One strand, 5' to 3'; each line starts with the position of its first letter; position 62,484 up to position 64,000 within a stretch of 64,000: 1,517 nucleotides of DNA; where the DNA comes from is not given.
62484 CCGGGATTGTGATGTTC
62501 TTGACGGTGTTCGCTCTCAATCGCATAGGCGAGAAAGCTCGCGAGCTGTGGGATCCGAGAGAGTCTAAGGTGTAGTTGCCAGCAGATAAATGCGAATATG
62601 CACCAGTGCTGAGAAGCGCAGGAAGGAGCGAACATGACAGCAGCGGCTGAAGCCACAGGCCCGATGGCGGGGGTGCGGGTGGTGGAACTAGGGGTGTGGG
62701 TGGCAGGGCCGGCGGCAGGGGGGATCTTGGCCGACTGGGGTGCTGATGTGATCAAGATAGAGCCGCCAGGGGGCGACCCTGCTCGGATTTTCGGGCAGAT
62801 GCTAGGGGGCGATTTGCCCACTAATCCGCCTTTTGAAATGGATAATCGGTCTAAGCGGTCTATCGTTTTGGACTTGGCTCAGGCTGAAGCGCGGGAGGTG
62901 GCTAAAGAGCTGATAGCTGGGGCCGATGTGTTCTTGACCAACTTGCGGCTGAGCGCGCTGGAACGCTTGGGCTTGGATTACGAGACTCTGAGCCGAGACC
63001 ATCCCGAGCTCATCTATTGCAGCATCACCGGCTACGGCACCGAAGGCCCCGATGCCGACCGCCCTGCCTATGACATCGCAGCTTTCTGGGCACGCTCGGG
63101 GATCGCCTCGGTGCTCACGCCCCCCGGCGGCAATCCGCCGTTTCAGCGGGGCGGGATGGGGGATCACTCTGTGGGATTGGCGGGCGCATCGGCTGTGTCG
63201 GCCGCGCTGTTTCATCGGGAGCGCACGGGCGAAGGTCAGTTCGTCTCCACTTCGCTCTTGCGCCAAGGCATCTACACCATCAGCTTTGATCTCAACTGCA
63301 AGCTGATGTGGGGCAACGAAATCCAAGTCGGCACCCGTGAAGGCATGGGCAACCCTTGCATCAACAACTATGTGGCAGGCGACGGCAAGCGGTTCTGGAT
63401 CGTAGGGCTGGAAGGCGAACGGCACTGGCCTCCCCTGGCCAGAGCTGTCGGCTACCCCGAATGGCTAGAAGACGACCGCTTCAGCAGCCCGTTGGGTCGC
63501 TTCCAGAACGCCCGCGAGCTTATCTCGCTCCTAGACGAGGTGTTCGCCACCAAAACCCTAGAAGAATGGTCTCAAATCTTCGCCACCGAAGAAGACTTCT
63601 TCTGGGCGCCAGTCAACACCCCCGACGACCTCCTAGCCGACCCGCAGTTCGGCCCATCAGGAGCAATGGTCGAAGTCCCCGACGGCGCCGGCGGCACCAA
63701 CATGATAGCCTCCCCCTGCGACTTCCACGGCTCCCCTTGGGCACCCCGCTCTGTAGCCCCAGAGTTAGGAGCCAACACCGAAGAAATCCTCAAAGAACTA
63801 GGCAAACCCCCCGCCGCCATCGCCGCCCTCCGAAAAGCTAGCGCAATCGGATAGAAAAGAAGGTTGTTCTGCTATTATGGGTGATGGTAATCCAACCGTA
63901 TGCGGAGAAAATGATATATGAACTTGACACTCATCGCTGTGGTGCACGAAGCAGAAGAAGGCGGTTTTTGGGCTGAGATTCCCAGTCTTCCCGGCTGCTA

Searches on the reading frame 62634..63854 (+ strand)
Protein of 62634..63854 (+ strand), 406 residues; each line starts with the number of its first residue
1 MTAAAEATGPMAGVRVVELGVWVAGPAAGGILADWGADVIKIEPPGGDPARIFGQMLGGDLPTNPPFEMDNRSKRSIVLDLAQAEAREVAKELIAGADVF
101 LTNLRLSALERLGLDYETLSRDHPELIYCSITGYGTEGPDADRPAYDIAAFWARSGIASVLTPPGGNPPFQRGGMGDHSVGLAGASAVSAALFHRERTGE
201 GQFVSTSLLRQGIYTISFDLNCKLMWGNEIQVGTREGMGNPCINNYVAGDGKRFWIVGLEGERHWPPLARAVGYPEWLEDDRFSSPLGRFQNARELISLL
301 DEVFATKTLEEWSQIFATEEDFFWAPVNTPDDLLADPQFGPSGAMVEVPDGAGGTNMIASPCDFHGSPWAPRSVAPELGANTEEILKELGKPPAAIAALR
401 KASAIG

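Call 50: search_protein_families(library=ncbifam, proteins=[window:62634-63854:+], max_evalue=0.00001)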
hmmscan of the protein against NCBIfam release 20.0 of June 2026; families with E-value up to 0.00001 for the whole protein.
window:62634-63854:+ (406 aa): 7 families
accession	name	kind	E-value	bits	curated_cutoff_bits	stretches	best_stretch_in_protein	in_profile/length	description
NF052585.1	SucGlutTfsCaiB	equivalog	2.2e-57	194.4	750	1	7-390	4-389/394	succinate--glutarate CoA-transferase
NF003809.0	PRK05398.1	subfamily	7.2e-49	166.5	442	2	9-208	3-200/416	formyl-CoA transferase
TIGR03253.1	oxalate_frc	equivalog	2.6e-47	161.5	504.2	2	10-208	3-199/416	formyl-CoA transferase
NF041294.1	Scnl_mescCoAtase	equivalog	1.3e-45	156.1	700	1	11-386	4-380/381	succinyl-CoA:mesaconate CoA-transferase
NF008511.0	PRK11430.1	equivalog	1.2e-38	133.3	522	1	3-315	2-309/381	CoA:oxalate CoA-transferase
TIGR04253.1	mesacon_CoA_iso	equivalog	6.9e-25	87.9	725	1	11-394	3-389/403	2-methylfumaryl-CoA isomerase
NF002914.1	PRK03525.1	equivalog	7.4e-24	84.4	413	1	8-401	7-393/400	L-carnitine CoA-transferase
